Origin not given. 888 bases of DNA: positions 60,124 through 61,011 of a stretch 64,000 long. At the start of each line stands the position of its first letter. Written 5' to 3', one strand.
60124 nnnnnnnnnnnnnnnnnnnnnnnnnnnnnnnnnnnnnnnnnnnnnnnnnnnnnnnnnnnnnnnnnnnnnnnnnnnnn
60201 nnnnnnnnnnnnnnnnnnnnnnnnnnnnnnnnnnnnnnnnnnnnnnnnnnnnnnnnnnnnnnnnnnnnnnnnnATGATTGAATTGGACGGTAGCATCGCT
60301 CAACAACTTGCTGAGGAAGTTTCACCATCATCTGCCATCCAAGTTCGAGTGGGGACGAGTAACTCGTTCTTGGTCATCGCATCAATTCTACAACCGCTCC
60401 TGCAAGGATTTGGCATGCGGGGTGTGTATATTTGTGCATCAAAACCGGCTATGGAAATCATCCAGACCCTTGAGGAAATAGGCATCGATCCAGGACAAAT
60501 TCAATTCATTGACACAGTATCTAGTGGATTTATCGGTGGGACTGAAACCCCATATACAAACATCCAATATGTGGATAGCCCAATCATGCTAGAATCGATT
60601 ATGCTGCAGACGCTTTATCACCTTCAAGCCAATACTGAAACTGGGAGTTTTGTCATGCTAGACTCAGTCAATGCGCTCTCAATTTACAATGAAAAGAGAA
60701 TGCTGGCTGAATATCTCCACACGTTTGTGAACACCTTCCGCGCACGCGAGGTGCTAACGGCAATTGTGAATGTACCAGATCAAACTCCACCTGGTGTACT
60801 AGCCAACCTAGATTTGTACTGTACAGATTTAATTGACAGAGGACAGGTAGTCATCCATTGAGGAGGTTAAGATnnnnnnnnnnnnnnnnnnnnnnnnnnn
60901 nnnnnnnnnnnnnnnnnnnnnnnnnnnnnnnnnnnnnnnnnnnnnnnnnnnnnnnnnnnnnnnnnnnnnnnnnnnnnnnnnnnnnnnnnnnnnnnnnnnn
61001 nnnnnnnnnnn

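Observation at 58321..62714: Candidate undescribed module: prepilin-like LTD protein, one active and two degenerate KaiC/RecA-like proteins, and a convergent A24 prepilin peptidase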

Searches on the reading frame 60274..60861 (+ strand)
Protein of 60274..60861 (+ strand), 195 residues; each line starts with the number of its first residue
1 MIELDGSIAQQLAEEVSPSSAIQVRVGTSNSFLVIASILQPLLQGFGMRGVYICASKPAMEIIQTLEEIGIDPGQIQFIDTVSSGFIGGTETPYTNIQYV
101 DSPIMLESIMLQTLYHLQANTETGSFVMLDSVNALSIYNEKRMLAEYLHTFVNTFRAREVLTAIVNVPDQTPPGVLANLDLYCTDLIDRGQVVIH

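Call 4: search_protein_families(library=pfam, proteins=[window:60274-60861:+], max_evalue=0.1)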
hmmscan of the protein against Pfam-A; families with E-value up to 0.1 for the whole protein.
window:60274-60861:+ (195 aa): 2 families
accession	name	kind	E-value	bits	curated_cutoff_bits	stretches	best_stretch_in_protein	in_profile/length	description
PF06745.19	ATPase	-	4.3e-05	23.4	26.6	1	45-165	46-161/231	KaiC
PF23365.1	DUF7090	-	0.00095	19.4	27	1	56-152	51-145/192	Family of unknown function (DUF7090)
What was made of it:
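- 60274..60861 (+): K2: 195-aa degenerate RecA/KaiC-like protein. It has no P-loop, Lys replaces the catalytic Glu (ICASKPA), and a Walker-B-like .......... is retained. Pfam KaiC 23.4 bits, below the gathering score (call 4).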

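Call 13: search_protein_families(library=ncbifam, proteins=[window:60274-60861:+], max_evalue=0.1)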
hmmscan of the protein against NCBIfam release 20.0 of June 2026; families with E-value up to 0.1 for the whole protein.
window:60274-60861:+ (195 aa): 0 families

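Call 52: search_solved_structures(query=A3, max_evalue=10, show_alignments=2)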
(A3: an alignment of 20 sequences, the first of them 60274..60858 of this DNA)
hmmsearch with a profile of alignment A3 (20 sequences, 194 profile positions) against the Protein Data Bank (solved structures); distinct sequences matched with E-value up to 10: 0.

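Call 60: search_protein_families(library=pfam, alignment_id=A3, max_evalue=0.01)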
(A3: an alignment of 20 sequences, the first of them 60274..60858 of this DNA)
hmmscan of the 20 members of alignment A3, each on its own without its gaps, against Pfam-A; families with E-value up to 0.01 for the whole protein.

A. member 1, window:60274-60858:+ (195 aa): 2 families
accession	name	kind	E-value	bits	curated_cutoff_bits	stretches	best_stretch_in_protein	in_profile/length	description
PF06745.19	ATPase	-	4.3e-05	23.4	26.6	1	45-165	46-161/231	KaiC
PF23365.1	DUF7090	-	0.00095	19.4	27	1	56-152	51-145/192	Family of unknown function (DUF7090)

B. families by the number of members that match (of 20 scanned): 4 families
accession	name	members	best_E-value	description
PF06745.19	ATPase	15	3.8e-06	KaiC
PF23365.1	DUF7090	6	4.9e-05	Family of unknown function (DUF7090)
PF04937.20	DUF659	3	0.0014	Protein of unknown function (DUF 659)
PF06728.19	PIG-U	1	0.0067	GPI transamidase subunit PIG-U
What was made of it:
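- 60274..60861 (+): 15 of 20 orthologues hit KaiC at E<0.01, and 6 of 20 hit DUF7090 (call 60).
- On KaiC/RecA-superfamily ATPase (Pfam PF06745): K2 scores only 23.4 bits, so it is inconclusive; 15/20 K2 orthologues hit at E<0.01 (call 60).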

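Call 77: search_protein_families(library=padloc, proteins=[window:60274-60858:+], max_evalue=0.01)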
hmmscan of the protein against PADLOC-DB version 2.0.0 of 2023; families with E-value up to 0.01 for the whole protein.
window:60274-60858:+ (195 aa): 0 families

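Call 83: find_homologous_proteins(query=A3, max_evalue=0.001)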
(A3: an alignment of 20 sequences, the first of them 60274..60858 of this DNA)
Query A3 (20 sequences) (195 aa, profile of the alignment): 786 proteins with E <= 0.001 among 7149 candidates; the best 120 are listed.
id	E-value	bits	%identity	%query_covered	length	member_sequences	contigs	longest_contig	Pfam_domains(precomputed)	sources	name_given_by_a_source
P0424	6.7e-108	377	70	100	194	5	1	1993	-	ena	-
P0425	2.0e-107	375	70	99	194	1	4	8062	-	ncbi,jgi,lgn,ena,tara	tara:strand:+ start:530 stop:1114 length:585 start_codon:yes stop_codon:yes gene_type:complete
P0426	2.3e-107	375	68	99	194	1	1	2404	-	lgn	-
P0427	2.4e-107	375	67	99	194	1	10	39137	-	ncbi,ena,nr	ncbi:MAG TPA: hypothetical protein QF802_00020 [Candidatus Thalassarchaeaceae archaeon]|nr:hypotheti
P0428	2.4e-107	375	72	100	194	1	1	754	-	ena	-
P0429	3.1e-107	374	72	99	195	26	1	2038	-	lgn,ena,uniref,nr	uniref:KaiC-like domain-containing protein n=3 Tax=environmental samples TaxID=68359 RepID=A0A075H4Q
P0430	3.3e-107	374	68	99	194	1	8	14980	-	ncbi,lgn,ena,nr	ncbi:MAG: hypothetical protein QF885_04730 [Candidatus Thalassarchaeaceae archaeon]|nr:hypothetical 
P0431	3.6e-107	374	68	99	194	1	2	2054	-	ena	-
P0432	3.7e-107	374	67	100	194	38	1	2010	-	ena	-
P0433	3.9e-107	374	68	99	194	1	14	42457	-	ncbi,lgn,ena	-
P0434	4.8e-107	374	68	99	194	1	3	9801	-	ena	-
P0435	5.0e-107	374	68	99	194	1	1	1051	-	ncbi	-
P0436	5.7e-107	374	68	99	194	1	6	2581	-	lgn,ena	-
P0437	5.9e-107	374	68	99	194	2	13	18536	-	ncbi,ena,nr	ncbi:MAG: hypothetical protein CMA77_01635 [Euryarchaeota archaeon]|nr:hypothetical protein [Euryarc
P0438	6.3e-107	373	66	99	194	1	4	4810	-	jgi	-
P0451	1.8e-106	372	69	100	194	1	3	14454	PF06745.20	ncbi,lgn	-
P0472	6.3e-106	370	68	100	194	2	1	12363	PF06745.20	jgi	-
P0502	4.9e-105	367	65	100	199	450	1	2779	PF06745.20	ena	-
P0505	5.8e-105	367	69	100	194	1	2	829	PF06745.20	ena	-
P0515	1.2e-104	366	70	100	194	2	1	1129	PF06745.20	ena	-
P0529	2.0e-104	365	68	100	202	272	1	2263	PF06745.20,PF23365.2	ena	-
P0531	2.2e-104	365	68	100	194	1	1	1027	PF06745.20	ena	-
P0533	2.2e-104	365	66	100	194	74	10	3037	PF06745.20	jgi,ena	jgi:archaellum biogenesis ATPase FlaH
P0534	2.2e-104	365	66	100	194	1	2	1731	PF06745.20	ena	-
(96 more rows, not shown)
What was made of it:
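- JGI already labels K2 orthologues as FlaH (call 83).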
